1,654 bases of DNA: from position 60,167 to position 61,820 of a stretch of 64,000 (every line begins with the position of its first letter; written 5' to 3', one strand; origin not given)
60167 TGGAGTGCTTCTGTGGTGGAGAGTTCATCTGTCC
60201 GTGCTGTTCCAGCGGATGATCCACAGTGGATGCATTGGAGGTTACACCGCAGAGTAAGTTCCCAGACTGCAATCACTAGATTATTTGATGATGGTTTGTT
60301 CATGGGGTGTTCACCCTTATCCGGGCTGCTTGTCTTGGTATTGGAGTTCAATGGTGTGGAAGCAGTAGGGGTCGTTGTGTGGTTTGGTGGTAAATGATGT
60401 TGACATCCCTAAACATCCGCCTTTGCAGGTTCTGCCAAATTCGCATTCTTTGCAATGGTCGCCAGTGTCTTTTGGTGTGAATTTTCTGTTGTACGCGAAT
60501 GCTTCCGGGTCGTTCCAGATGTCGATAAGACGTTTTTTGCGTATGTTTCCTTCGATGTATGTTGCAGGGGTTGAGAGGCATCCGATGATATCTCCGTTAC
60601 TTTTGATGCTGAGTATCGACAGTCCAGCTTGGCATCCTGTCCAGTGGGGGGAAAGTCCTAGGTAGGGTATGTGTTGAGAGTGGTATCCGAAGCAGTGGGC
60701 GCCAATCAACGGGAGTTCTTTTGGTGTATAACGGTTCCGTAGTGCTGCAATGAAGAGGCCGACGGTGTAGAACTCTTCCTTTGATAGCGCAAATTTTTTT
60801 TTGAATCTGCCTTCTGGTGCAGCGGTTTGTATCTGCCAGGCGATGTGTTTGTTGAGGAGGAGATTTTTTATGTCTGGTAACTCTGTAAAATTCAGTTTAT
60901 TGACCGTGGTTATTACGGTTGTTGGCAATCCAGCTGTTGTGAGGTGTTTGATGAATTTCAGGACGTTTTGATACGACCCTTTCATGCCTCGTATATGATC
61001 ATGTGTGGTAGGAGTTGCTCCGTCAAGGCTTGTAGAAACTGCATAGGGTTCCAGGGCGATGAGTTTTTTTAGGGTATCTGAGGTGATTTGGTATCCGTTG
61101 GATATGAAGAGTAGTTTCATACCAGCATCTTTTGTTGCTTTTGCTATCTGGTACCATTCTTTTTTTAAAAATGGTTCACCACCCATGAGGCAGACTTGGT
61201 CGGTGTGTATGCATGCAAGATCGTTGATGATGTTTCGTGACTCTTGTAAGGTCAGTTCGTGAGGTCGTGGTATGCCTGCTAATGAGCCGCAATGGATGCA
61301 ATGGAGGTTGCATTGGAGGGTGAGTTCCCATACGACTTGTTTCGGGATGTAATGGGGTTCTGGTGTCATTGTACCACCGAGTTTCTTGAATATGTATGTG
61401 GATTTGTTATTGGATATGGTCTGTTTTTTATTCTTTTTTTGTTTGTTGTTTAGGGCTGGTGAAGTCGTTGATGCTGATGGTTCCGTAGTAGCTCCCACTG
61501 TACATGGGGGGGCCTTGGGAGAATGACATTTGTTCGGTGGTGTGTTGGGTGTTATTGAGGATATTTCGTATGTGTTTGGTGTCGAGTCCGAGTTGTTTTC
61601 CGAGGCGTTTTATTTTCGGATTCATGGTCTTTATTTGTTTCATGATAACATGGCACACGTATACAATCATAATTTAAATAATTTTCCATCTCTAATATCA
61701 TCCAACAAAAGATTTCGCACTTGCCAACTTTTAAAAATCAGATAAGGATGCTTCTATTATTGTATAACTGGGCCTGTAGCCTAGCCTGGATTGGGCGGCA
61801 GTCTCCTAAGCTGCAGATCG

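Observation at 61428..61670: Two homologous Cys-free small ORFs with a conserved GPP-x-Y-x-G-x(2,3)-Y-G-T motif (candidate precursor peptides A1 and A2)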

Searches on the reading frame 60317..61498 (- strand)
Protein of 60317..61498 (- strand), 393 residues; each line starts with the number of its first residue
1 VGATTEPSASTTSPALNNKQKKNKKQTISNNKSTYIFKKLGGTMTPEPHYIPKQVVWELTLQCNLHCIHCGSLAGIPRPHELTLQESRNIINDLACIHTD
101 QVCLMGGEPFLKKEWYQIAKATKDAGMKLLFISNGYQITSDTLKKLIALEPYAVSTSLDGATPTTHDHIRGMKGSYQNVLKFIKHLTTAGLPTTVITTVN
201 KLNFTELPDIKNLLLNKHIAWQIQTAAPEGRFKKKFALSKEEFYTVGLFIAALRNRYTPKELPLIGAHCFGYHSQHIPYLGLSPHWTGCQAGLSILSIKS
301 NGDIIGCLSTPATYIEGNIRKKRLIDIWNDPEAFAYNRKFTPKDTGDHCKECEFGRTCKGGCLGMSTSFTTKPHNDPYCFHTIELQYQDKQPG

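Call 4: search_protein_families(library=pfam, proteins=[window:60317-61498:-], max_evalue=0.01)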
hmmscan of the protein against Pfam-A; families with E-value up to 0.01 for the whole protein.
window:60317-61498:- (393 aa): 3 families
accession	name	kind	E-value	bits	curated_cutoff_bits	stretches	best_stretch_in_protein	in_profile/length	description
PF04055.27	Radical_SAM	-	6.6e-20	72.4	29.5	1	58-213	2-165/166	Radical SAM superfamily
PF13186.11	SPASM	-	2.9e-08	34.3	21.5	1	289-353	1-67/67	Iron-sulfur cluster-binding domain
PF13353.11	Fer4_12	-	1.6e-05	25.7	22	1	62-153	14-112/137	4Fe-4S single cluster domain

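Call 6: search_protein_families(library=ncbifam, proteins=[window:60317-61498:-], max_evalue=0.01)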
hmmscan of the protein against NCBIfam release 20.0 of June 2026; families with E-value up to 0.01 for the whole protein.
window:60317-61498:- (393 aa): 74 families (the best 25 are shown)
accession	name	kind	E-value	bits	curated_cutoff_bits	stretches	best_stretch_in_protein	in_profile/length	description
TIGR04103.1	rSAM_nif11_3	equivalog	1.8e-64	217.9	725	1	53-383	5-346/412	nif11-class peptide radical SAM maturase 3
TIGR03913.1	rad_SAM_trio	equivalog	2.8e-57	194.2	591.75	1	49-388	15-362/477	GDL motif peptide-associated radical SAM/SPASM maturase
TIGR04133.1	rSAM_w_lipo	hypoth_equivalog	1.6e-44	152.2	425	1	53-365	24-334/350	TIGR04133 family radical SAM/SPASM protein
TIGR04545.1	rSAM_ahbD_hemeb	equivalog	8.9e-43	147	500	2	55-234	2-185/339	heme b synthase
TIGR04053.2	TIGR04053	equivalog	5.1e-41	141.1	395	2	52-256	7-216/366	TIGR04053 family radical SAM/SPASM domain-containing protein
TIGR03962.1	mycofact_rSAM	equivalog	4e-39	134.7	265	1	52-379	11-331/339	mycofactocin radical SAM maturase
TIGR04051.1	rSAM_NirJ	equivalog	2.7e-36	125.3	515.45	2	55-219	4-168/354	heme d1 biosynthesis radical SAM protein NirJ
NF050035.1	rSAM_WgK_link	exception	3.2e-35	121.8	650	2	52-249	8-208/367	radical SAM/SPASM peptide maturase WgkB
TIGR04055.1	rSAM_NirJ2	equivalog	5.4e-34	118.2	500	1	55-372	2-313/326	putative heme d1 biosynthesis radical SAM protein NirJ2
TIGR04546.1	rSAM_ahbC_deAc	equivalog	3.6e-33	114.9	650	1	55-382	41-386/390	12,18-didecarboxysiroheme deacetylase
TIGR04250.1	SCM_rSAM_ScmE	equivalog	3.5e-30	105.1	400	2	52-218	2-169/358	SynChlorMet cassette radical SAM/SPASM protein ScmE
TIGR04303.1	GeoRSP_rSAM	equivalog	8.7e-30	104.4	400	1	52-379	4-324/325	GeoRSP system radical SAM/SPASM protein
TIGR04054.1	rSAM_NirJ1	equivalog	3.9e-29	101.5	650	1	55-219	38-202/387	putative heme d1 biosynthesis radical SAM protein NirJ1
TIGR04347.1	pseudo_SAM_Halo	equivalog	2.1e-28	99.7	525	2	54-218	39-203/390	TIGR04347 family pseudo-SAM/SPASM protein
NF045574.1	sacti_mat_StsB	exception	3.3e-28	98.8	625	2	53-212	96-254/466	StsB family radical SAM/SPASM domain sactipeptide maturase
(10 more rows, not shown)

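Call 44: search_solved_structures(query=window:60317-61372:-, max_evalue=0.00001)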
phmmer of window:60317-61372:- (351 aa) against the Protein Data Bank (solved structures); distinct sequences matched with E-value up to 0.00001: 5.
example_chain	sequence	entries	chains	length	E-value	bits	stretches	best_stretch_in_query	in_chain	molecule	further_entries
6efn_A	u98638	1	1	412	7.9e-18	67.9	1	7-173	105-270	Sporulation killing factor maturation protein SkfB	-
7vob_C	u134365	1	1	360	3.3e-11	46.1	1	19-181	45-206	Cytosylglucuronate decarboxylase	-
7voc_C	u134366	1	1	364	3.3e-11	46.1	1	19-181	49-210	Cytosylglucuronate decarboxylase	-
6c8v_A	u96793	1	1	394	1.2e-10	44.3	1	10-172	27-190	Coenzyme PQQ synthesis protein E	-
5v1q_A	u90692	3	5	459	1.1e-09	41.1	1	12-321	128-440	Radical SAM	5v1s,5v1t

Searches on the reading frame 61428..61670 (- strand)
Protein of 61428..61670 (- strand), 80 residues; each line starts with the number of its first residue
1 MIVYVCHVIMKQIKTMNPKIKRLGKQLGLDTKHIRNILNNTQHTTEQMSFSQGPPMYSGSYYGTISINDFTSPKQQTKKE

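Call 4: search_protein_families(library=pfam, proteins=[window:61428-61670:-], max_evalue=0.01)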
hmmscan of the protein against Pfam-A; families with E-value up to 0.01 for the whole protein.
window:61428-61670:- (80 aa): 0 families

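Call 6: search_protein_families(library=ncbifam, proteins=[window:61428-61670:-], max_evalue=0.01)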
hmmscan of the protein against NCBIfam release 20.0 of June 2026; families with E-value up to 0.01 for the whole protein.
window:61428-61670:- (80 aa): 0 families

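Call 9: find_homologous_proteins(query=A1, max_evalue=0.01)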
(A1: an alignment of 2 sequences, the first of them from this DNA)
Query A1 (2 sequences) (71 aa, profile of the alignment): 8 proteins with E <= 0.01 among 9 candidates.
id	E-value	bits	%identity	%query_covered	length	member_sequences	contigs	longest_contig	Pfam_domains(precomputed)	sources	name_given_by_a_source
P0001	2.9e-35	138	100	100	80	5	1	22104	-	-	-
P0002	4.4e-35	137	32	80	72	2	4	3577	-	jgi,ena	jgi:hypothetical protein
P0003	6.8e-35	137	99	100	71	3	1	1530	-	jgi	jgi:hypothetical protein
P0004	5.1e-28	115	38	62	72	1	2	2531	-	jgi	jgi:hypothetical protein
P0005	1.1e-24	104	40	62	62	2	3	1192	-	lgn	-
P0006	2.7e-18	84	66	99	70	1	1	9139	-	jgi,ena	jgi:hypothetical protein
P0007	3.0e-18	83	58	97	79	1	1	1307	-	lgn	-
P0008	5.2e-18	83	67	86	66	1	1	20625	-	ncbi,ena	-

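Call 11: find_encoding_contigs(protein=P0008, flank=10000, max_places=4)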
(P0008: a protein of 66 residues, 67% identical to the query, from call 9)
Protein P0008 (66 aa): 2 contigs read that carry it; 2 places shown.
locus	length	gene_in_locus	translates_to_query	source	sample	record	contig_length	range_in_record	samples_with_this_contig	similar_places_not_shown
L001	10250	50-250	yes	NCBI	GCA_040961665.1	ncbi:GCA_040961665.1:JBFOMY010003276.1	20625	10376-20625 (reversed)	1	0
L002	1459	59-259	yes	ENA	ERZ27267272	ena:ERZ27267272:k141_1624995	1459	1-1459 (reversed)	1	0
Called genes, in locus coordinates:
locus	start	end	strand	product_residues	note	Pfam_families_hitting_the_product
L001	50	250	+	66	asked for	-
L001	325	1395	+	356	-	PF04055:Radical_SAM, PF13186:SPASM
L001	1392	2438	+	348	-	PF04055:Radical_SAM, PF13186:SPASM (weak)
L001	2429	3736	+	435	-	PF08241:Methyltransf_11 (faint), PF13489:Methyltransf_23, PF07719:TPR_2 (faint), PF13414:TPR_11 (faint)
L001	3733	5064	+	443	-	PF27533:CapK_C (weak)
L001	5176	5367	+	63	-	-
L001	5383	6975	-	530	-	PF01011:PQQ (faint), PF13360:PQQ_2, PF13570:Beta-prop_ACSF4, PF13360:PQQ_2 (weak)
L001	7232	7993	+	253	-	PF02735:Ku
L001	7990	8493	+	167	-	PF13298:LigD_N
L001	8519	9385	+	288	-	PF21686:LigD_Prim-Pol, PF01896:DNA_primase_S (weak)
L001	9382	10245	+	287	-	PF01068:DNA_ligase_A_M, PF04679:DNA_ligase_A_C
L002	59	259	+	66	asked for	-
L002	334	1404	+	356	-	PF04055:Radical_SAM, PF13186:SPASM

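Call 12: find_encoding_contigs(protein=P0006, flank=10000, max_places=4)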
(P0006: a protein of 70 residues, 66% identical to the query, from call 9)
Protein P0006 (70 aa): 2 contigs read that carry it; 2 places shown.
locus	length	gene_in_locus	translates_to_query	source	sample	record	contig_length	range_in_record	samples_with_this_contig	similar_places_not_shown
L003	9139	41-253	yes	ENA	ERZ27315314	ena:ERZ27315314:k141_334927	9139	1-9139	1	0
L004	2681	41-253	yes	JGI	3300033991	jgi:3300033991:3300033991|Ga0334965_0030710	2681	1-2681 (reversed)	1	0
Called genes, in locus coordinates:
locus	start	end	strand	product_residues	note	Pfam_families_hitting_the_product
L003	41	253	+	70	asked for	-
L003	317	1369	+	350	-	PF13353:Fer4_12 (weak), PF04055:Radical_SAM, PF13186:SPASM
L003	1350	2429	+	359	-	PF04055:Radical_SAM, PF13186:SPASM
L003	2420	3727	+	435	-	PF13489:Methyltransf_23 (faint), PF08241:Methyltransf_11 (weak)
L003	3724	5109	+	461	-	-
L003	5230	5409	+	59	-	-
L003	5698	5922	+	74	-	-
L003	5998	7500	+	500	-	PF02386:TrkH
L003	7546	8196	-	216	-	PF02254:TrkA_N, PF03435:Sacchrp_dh_NADP, PF13460:NAD_binding_10 (weak), PF02080:TrkA_C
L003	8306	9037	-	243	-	PF01963:TraB_PrgY_gumN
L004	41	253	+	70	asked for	-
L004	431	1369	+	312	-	PF04055:Radical_SAM, PF13186:SPASM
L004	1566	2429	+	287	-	PF04055:Radical_SAM, PF13186:SPASM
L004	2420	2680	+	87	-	?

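Call 18: find_related_loci(query=A2, collection=genome_contigs, flank=10000)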
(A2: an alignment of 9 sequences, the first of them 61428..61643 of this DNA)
Query A2 (71 aa) in genome_contigs; peptide patterns used: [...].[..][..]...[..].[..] (x = any residue, [..] = any of these).
31 stretches matched a pattern; 6 encode a relative of the query (tblastn E <= 1e-3); 6 distinct loci.
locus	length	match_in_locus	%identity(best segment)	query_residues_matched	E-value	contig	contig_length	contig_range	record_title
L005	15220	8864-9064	60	1-67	6e-24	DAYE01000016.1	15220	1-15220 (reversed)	MAG TPA_asm: Euryarchaeota archaeon UBA33 UBA33_contig_9118, whole genome shotgun sequence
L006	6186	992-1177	52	1-62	6e-17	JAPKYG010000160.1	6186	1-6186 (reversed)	MAG: Methanobacteriota archaeon isolate LacPavin_0920_SED3_MAG_41_62 LacPavin_0920_SED3_scaffold_1664213, whole genome s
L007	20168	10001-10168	46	5-61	6e-12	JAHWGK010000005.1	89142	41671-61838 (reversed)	MAG: Thermoplasmata archaeon isolate Hel238.bin54 NODE_5_length_89142_cov_19.638141, whole genome shotgun sequence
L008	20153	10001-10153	43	13-61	1e-11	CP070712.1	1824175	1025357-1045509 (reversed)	MAG: Thermoplasmatales archaeon isolate bin50 chromosome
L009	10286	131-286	40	10-61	4e-11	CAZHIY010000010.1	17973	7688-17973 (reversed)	MAG TPA_asm: uncultured Thermoplasmatales archaeon isolate binchicken_co129_679 genome assembly, contig: NODE_9150_lengt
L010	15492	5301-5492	64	1-64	2e-23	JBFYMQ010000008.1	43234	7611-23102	MAG: Thermoplasmatales archaeon isolate PPR_0066 scaffold_97, whole genome shotgun sequence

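Call 22: search_protein_representatives(alignment_id=A2)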
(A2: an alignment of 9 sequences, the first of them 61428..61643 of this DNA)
Query: 9 sequences, 71 profile positions. Proteins with E-value up to 0.001 (for the whole library): 206; up to 1e-10: 47; up to 1e-30: 2. The best 150 are listed.
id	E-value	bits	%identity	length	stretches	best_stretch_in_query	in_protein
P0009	2.7e-33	129.7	-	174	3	7-63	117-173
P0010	8.2e-33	128.2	-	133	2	6-68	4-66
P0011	9.4e-26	105.5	-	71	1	1-66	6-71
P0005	2.5e-25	104.2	-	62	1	8-66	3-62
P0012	1.2e-24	102.0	-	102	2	5-63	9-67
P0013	4.9e-21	90.4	-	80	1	1-66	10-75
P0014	2.3e-20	88.3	-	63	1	1-62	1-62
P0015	4.3e-20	87.4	-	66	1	1-66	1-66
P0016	1.1e-19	86.2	-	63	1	9-67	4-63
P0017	1.3e-19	85.9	-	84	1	1-70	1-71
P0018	1.9e-19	85.3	-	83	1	2-69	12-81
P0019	5.3e-19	83.9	-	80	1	1-71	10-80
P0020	1.5e-17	79.3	-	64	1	8-66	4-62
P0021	1.9e-16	75.7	-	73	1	4-64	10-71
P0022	6.1e-16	74.1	-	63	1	7-61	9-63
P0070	7.0e-10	54.7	-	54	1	8-60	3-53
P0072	9.5e-10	54.3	-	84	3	8-62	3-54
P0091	1.8e-08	50.2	-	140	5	7-61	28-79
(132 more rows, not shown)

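Call 38: find_encoding_contigs(protein=P0091, flank=8000, max_places=3)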
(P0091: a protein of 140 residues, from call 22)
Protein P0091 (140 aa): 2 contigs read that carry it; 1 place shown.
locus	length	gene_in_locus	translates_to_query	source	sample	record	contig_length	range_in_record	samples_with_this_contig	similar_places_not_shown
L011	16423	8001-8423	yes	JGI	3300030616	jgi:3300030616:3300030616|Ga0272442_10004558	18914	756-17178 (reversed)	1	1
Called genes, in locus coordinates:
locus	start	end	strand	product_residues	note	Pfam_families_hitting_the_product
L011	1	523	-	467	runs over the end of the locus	-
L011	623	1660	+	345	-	PF04055:Radical_SAM, PF13186:SPASM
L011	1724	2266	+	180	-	PF03358:FMN_red (weak), PF12682:Flavodoxin_4, PF12724:Flavodoxin_5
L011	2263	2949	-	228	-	PF02517:Rce1-like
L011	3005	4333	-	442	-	-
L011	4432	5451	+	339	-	PF04055:Radical_SAM, PF13186:SPASM (weak)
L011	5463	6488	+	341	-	PF00561:Abhydrolase_1, PF00326:Peptidase_S9 (faint), PF05990:DUF900 (weak), PF12146:Hydrolase_4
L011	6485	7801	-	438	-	PF02310:B12-binding, PF04055:Radical_SAM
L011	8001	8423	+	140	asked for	-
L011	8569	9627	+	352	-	PF13353:Fer4_12 (weak), PF04055:Radical_SAM, PF13186:SPASM (weak)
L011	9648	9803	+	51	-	-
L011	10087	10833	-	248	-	PF00149:Metallophos, PF12850:Metallophos_2 (weak)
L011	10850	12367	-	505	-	PF03853:YjeF_N, PF01256:Carb_kinase, PF02110:HK (faint)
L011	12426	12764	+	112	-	PF01849:NAC, PF19026:UBA_HYPK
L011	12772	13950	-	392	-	PF21969:MGS_GT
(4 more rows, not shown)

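Call 39: find_encoding_contigs(protein=P0072, flank=8000, max_places=3)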
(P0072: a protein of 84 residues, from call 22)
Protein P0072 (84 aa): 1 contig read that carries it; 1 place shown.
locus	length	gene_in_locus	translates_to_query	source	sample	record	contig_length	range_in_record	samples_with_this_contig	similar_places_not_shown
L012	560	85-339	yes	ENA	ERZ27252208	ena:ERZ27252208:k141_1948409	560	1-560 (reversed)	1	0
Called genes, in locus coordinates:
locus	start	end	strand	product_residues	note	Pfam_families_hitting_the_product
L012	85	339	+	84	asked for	-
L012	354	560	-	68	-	?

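Call 41: find_encoding_contigs(protein=P0070, flank=8000, max_places=3)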
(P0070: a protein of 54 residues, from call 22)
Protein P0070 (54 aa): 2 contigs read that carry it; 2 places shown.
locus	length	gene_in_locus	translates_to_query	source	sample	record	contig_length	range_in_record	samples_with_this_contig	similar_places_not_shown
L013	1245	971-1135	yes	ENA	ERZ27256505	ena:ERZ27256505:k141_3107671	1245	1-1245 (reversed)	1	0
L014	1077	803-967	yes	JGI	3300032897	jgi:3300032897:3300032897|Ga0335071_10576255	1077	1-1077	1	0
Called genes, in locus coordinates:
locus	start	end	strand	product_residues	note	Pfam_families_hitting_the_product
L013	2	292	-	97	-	?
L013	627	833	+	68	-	-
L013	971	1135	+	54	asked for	-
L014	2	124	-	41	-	?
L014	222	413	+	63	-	-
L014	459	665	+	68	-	-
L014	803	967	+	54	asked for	-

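Call 42: find_encoding_contigs(protein=P0009, flank=8000, max_places=3)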
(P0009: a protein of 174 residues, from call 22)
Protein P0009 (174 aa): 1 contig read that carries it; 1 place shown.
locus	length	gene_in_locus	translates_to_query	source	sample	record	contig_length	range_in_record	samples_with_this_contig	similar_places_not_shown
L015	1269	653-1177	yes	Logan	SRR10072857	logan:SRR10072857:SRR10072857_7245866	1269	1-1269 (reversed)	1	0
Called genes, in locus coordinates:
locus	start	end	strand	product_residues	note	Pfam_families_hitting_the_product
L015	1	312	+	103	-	?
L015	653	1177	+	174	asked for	-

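Call 54: predict_structure(alignment_id=A3)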
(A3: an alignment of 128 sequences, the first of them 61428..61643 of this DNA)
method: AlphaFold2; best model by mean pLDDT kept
length: 71 residues; sequences in the alignment: 128
mean_pLDDT: 74.7   pTM: 0.37
mean pLDDT of the five models: 74.7, 74.1, 73.3, 72.4, 69.8
residues with pLDDT >= 90: 11; 70-90: 30; 50-70: 29; < 50: 1
segments of 3 or more residues with pLDDT < 50: none
pLDDT, mean of each block of 10 residues (from residue 1): 72 93 87 65 70 73 65 54
secondary structure, 60 per line:
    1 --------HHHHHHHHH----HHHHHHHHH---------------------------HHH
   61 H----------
elements in order: H9-17 H22-30 H58-61

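Call 65: find_related_loci(query=A4, collection=metagenome_contigs, flank=8000)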
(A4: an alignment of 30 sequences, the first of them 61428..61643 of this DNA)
Query A4 (71 aa) in metagenome_contigs; peptide patterns used: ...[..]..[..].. (x = any residue, [..] = any of these).
98 stretches matched a pattern; 55 encode a relative of the query (tblastn E <= 1e-3); 55 distinct loci.
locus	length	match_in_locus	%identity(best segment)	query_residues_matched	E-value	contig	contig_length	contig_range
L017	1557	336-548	99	1-71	5e-45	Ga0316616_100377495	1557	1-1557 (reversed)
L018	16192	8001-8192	64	1-64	7e-23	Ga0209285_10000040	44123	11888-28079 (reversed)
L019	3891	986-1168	67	1-61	9e-23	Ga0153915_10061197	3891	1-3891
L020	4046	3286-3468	67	1-61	9e-23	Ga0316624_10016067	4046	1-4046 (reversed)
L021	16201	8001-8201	57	1-67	7e-22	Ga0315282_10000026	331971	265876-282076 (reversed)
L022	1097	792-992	54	1-67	3e-21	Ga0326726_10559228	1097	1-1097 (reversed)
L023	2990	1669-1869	54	1-67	2e-20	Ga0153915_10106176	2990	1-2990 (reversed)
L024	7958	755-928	55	4-61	8e-17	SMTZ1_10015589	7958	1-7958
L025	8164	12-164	59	11-61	2e-15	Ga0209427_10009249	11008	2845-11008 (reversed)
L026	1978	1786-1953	54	6-61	2e-15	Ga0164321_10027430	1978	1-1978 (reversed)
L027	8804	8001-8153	57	11-61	1e-14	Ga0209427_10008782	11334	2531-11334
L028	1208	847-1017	47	5-61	1e-14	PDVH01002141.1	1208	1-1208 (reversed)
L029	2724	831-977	55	13-61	2e-14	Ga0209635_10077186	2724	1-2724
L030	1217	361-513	53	11-61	2e-13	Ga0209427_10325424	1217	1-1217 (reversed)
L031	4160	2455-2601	53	13-61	2e-12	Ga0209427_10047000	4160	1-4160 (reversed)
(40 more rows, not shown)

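Call 84: fold_search(model_id=the predicted structure, library=pdb)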
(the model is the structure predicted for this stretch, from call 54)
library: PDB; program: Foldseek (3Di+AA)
matches with E <= 10: 28; with E <= 0.001: 0
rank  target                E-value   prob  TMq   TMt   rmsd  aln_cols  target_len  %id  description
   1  5x3t_E                2.2e+00  0.05  0.24  0.26   9.9        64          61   22  VapBC from Mycobacterium tuberculosis (released 2017-06-07)
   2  2oap_2                2.9e+00  0.15  0.29  0.05   2.3        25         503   16  Crystal structure of the archaeal secretion ATPase GspE in complex with AMP-PNP (released 2007-02-13)
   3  4ndl_A                2.9e+00  0.14  0.26  0.37   2.4        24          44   29  Computational design and experimental verification of a symmetric homodimer (released 2014-11-05)
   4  5x3t_A                3.4e+00  0.04  0.27  0.27  10.4        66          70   20  VapBC from Mycobacterium tuberculosis (released 2017-06-07)
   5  2h9c_A                4.7e+00  0.11  0.29  0.24   2.9        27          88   22  Native Crystal Structure of the Isochorismate-Pyruvate Lyase from Pseudomonas aeruginosa (released 2006-08-15)
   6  4qtr_A                5.9e+00  0.13  0.30  0.38   2.1        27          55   30  Computational design of co-assembling protein-DNA nanowires (released 2015-07-29)
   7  5wc9_B                5.9e+00  0.08  0.27  0.15   3.8        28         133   25  Human Pit-1 and 4xCATT DNA complex (released 2017-11-22)
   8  7bqb_MODEL_1_A        6.9e+00  0.09  0.24  0.16   1.4        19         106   26  Solution NMR structure of NF6; de novo designed protein with a novel fold (released 2021-03-24)
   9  5wc9_A                7.5e+00  0.07  0.26  0.15   3.9        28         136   25  Human Pit-1 and 4xCATT DNA complex (released 2017-11-22)
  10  2h1k_A                8.1e+00  0.11  0.32  0.38   3.3        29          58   24  Crystal structure of the Pdx1 homeodomain in complex with DNA (released 2007-03-20)
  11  28oj                  8.1e+00  0.09  0.26  0.22   1.5        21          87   19  X-ray crystal structure of wild-type YdbL from Escherichia coli (released 2026-04-08)
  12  3hgx_A                8.1e+00  0.09  0.26  0.19   1.4        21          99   24  Crystal Structure of Pseudomonas aeruginosa Isochorismate-Pyruvate Lyase K42A mutant in complex with salicylate and py (released 2009-06-30)
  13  7am2_E                8.1e+00  0.07  0.32  0.11   2.5        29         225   17  Intermediate assembly of the Large subunit from Leishmania major mitochondrial ribosome (released 2021-04-28)
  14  6mgg_B                8.1e+00  0.06  0.26  0.06   5.2        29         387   21  Succinyl-CoA synthase from Francisella tularensis, phosphorylated, in complex with CoA (released 2018-09-26)
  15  8r4o_I                8.1e+00  0.05  0.27  0.07   5.7        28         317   21  Salt inducible kinase 3 in complex with inhibitor (released 2024-03-27)
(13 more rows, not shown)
